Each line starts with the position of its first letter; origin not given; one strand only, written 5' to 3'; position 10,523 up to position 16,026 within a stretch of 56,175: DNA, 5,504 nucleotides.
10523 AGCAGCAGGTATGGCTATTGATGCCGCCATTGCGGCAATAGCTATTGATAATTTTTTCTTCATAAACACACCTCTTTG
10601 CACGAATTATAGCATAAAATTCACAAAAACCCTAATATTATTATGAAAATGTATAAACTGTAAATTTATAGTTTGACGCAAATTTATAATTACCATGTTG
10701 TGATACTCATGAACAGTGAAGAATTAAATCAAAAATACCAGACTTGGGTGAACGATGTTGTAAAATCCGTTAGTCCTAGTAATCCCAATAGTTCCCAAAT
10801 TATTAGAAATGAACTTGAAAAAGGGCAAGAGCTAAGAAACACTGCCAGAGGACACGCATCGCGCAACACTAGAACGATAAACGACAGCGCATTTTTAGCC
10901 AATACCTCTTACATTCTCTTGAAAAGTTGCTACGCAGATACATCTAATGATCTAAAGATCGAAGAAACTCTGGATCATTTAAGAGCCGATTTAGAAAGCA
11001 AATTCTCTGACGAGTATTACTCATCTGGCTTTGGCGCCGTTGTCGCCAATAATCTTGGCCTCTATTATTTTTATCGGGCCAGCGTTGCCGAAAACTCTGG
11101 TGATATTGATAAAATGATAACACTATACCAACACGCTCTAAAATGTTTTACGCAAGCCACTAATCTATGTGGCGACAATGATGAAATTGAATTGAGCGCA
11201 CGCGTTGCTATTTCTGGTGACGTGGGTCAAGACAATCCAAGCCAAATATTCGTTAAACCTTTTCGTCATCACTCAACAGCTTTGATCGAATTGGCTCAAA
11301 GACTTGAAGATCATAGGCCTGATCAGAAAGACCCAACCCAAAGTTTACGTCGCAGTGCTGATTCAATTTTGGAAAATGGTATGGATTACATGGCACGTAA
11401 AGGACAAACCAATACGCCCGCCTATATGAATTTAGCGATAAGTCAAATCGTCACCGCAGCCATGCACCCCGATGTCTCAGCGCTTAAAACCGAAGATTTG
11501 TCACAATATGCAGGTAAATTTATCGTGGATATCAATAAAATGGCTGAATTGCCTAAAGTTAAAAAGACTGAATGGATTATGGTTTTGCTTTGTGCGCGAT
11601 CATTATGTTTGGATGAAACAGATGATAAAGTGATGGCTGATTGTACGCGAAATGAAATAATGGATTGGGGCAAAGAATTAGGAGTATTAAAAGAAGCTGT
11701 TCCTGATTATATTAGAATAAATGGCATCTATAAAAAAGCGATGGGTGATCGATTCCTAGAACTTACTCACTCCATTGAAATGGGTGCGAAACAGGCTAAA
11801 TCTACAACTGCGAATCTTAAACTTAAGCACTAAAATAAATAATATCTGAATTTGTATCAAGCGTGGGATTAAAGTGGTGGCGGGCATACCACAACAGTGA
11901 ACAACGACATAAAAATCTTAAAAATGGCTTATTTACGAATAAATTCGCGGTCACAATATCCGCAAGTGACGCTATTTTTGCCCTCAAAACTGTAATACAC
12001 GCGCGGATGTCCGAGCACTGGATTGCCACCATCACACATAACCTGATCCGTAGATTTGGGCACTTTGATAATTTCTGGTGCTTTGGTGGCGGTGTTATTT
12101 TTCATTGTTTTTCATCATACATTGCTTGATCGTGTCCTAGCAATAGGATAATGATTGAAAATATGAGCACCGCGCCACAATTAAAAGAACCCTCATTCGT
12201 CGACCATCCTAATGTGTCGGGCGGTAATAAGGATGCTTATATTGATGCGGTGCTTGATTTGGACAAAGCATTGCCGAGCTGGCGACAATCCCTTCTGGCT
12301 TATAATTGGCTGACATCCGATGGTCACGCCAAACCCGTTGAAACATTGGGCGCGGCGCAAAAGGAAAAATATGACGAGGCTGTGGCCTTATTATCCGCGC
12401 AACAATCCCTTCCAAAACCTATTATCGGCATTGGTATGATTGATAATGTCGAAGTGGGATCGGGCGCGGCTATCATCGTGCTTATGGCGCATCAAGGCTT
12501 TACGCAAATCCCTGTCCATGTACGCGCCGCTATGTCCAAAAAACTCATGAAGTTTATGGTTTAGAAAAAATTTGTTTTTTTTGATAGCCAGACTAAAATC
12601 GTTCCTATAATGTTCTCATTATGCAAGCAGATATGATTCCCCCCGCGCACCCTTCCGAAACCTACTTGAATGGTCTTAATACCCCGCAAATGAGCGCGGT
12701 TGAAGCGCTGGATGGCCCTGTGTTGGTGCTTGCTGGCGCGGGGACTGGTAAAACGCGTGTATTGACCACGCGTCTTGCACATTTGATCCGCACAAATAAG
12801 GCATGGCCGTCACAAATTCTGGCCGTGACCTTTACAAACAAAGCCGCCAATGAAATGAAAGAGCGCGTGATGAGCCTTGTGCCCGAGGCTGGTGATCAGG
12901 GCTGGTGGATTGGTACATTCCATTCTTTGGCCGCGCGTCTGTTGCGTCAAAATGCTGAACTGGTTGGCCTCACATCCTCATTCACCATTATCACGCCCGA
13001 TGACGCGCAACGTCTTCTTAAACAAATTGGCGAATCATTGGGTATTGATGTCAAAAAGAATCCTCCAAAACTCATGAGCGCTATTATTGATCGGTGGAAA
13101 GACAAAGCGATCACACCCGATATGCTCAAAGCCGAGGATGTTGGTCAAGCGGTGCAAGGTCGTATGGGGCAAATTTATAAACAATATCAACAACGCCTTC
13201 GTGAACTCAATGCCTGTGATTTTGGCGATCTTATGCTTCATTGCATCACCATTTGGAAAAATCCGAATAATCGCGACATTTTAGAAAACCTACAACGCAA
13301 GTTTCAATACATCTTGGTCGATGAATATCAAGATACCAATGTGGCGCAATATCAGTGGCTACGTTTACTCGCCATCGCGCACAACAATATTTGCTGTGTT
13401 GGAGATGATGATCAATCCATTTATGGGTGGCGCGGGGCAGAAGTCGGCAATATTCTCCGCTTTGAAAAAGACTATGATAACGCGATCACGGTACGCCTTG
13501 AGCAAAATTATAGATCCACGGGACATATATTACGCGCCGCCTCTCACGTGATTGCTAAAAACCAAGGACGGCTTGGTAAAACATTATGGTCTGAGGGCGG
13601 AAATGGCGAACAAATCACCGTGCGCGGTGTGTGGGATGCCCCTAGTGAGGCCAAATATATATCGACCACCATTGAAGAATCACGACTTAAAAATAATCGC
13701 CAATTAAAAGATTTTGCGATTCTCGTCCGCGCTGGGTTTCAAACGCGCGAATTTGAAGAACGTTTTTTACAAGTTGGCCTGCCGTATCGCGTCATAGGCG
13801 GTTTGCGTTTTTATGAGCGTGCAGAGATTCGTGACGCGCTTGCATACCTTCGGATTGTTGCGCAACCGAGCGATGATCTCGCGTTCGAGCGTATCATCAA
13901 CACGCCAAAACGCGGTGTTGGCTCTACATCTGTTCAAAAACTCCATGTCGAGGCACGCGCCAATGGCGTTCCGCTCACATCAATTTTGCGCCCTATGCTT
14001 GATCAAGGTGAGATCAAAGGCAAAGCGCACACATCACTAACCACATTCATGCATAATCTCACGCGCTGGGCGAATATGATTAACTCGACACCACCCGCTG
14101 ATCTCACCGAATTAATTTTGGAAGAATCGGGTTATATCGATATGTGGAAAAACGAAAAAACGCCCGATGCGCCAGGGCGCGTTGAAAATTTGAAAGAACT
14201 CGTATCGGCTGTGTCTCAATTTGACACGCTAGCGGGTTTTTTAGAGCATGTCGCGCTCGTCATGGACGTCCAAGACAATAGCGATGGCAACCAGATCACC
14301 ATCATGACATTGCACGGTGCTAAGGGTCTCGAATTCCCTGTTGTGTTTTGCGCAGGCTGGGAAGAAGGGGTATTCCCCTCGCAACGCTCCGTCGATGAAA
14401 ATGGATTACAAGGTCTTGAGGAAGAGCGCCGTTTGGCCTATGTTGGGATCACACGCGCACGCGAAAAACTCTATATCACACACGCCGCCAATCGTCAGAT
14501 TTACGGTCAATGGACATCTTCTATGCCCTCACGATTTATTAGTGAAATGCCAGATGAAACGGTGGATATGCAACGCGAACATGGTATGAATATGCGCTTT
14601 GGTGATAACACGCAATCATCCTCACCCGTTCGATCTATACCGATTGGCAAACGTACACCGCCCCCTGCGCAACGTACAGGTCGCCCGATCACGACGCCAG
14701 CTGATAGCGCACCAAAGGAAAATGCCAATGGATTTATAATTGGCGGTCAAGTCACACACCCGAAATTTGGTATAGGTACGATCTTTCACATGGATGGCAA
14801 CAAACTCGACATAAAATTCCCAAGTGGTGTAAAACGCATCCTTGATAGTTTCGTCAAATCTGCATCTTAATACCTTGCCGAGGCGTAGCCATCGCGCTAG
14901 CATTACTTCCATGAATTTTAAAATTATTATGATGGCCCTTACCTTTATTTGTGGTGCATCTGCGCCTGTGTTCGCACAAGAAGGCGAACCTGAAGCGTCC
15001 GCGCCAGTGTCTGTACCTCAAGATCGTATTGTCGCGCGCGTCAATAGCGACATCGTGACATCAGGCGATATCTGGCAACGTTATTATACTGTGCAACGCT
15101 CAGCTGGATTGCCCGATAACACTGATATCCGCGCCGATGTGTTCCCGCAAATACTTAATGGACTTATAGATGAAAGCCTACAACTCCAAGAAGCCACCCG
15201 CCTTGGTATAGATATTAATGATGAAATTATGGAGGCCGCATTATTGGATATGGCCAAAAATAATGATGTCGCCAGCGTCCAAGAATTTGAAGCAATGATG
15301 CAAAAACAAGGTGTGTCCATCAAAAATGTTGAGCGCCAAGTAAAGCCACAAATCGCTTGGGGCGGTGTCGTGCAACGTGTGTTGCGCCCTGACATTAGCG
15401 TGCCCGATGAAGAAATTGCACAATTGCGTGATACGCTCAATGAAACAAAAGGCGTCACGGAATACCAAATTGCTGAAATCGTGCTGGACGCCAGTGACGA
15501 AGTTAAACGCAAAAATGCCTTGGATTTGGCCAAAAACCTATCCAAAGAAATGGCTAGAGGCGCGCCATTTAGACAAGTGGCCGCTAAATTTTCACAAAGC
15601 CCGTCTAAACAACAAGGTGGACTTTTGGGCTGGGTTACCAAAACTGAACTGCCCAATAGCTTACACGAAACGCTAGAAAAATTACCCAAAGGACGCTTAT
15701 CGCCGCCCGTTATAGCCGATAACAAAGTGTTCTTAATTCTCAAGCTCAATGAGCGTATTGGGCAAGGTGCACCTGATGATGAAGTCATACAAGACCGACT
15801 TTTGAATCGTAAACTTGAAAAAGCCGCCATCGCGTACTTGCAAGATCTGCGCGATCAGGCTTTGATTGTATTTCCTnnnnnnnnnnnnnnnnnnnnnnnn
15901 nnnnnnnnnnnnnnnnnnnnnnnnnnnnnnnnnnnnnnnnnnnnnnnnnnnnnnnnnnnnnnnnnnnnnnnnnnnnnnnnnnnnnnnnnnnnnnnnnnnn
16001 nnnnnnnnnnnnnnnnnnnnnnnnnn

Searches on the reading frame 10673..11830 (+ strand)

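Call 8: search_protein_families(library=pfam, proteins=[window:10673-11830:+], max_evalue=0.01)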
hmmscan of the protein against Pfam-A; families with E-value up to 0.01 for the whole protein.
window:10673-11830:+ (386 aa): 1 family
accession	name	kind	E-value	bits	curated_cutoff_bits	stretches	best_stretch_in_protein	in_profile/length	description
PF04212.24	MIT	-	0.0059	17.1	30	0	135-171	10-45/66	MIT (microtubule interacting and transport) domain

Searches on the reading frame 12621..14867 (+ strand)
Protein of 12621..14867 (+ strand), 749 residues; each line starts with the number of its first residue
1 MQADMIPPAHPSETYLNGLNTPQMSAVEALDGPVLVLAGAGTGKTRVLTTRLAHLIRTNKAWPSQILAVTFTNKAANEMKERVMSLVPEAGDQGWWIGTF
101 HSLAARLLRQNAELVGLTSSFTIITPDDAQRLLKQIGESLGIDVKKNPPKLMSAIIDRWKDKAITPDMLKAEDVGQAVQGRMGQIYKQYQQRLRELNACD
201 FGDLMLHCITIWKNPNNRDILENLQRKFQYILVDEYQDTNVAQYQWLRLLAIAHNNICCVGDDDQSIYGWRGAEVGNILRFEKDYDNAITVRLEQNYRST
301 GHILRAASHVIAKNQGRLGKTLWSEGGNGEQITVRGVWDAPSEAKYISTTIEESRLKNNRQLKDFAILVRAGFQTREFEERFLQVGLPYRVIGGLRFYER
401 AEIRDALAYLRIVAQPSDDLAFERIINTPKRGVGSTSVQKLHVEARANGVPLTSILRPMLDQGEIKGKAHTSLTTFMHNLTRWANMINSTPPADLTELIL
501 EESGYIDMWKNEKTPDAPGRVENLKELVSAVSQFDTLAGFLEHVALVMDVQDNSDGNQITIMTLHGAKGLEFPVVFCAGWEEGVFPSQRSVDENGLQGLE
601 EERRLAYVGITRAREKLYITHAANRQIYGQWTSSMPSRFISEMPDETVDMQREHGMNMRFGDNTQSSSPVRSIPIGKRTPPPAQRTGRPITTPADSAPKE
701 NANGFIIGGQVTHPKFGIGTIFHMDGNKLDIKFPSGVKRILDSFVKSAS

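Call 7: search_protein_families(library=pfam, proteins=[window:12621-14867:+], max_evalue=0.01)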
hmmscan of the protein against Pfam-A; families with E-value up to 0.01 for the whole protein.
window:12621-14867:+ (749 aa): 8 families
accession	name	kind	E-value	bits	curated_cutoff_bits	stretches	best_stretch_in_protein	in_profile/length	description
PF00580.27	UvrD-helicase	-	1.8e-88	297.2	23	1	19-285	1-270/271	UvrD/REP helicase N-terminal domain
PF13361.12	UvrD_C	-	2.9e-70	237.9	25.6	1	291-622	1-348/350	UvrD-like helicase C-terminal domain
PF13245.12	AAA_19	-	1.1e-23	84.3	25.1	1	24-269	2-132/134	AAA domain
PF13538.12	UvrD_C_2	-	2.4e-10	40.5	27.4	2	596-619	28-51/52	UvrD-like helicase C-terminal domain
PF13604.12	AAA_30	-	4.1e-09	36.9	27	2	19-82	2-65/191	AAA domain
PF01443.25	Viral_helicase1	-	1.2e-06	28.9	21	0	545-619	163-226/228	Viral superfamily 1 RNA helicase core domain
PF21196.3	PcrA_UvrD_tudor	-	0.0001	22.5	23.9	1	707-744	1-43/48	PcrA/UvrD tudor domain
PF13086.12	AAA_11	-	0.0016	18.7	27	1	22-85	5-74/257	AAA domain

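Call 11: find_encoding_contigs(protein=window:12621-14867:+, flank=3000, max_places=4)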
Protein window:12621-14867:+ (749 aa): no gene with exactly this product is on record in the collection.

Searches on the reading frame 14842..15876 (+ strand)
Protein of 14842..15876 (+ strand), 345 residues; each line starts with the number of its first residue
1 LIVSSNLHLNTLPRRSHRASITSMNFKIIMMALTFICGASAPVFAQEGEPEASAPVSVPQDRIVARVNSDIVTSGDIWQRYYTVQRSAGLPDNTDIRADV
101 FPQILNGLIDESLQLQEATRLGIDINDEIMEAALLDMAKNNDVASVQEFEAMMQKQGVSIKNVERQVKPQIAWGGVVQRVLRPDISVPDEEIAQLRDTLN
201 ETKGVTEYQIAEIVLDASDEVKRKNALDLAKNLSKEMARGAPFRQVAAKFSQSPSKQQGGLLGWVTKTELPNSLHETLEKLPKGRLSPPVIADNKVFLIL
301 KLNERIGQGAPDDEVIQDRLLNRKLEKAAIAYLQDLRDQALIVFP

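Call 7: search_protein_families(library=pfam, proteins=[window:14842-15876:+], max_evalue=0.01)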
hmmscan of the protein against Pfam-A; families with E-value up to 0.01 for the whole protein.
window:14842-15876:+ (345 aa): 6 families
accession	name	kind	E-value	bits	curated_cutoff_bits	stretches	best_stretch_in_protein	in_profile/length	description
PF09312.16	SurA_N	-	1.5e-16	61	30.8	1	61-172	2-113/118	SurA N-terminal domain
PF00639.27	Rotamase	-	2.3e-13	51.4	21.7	1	218-303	10-96/97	PPIC-type PPIASE domain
PF13616.12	Rotamase_3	-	1.2e-12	48.8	22.5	1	195-299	3-110/116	PPIC-type PPIASE domain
PF13624.11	SurA_N_3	-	2e-11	44.4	27.2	1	25-173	15-158/162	SurA-like N-terminal domain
PF13145.12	Rotamase_2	-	6.7e-06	27.4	27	1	220-315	33-119/121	PPIC-type PPIASE domain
PF13623.11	SurA_N_2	-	0.00093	19.5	28.5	1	56-136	35-121/145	SurA-like N-terminal domain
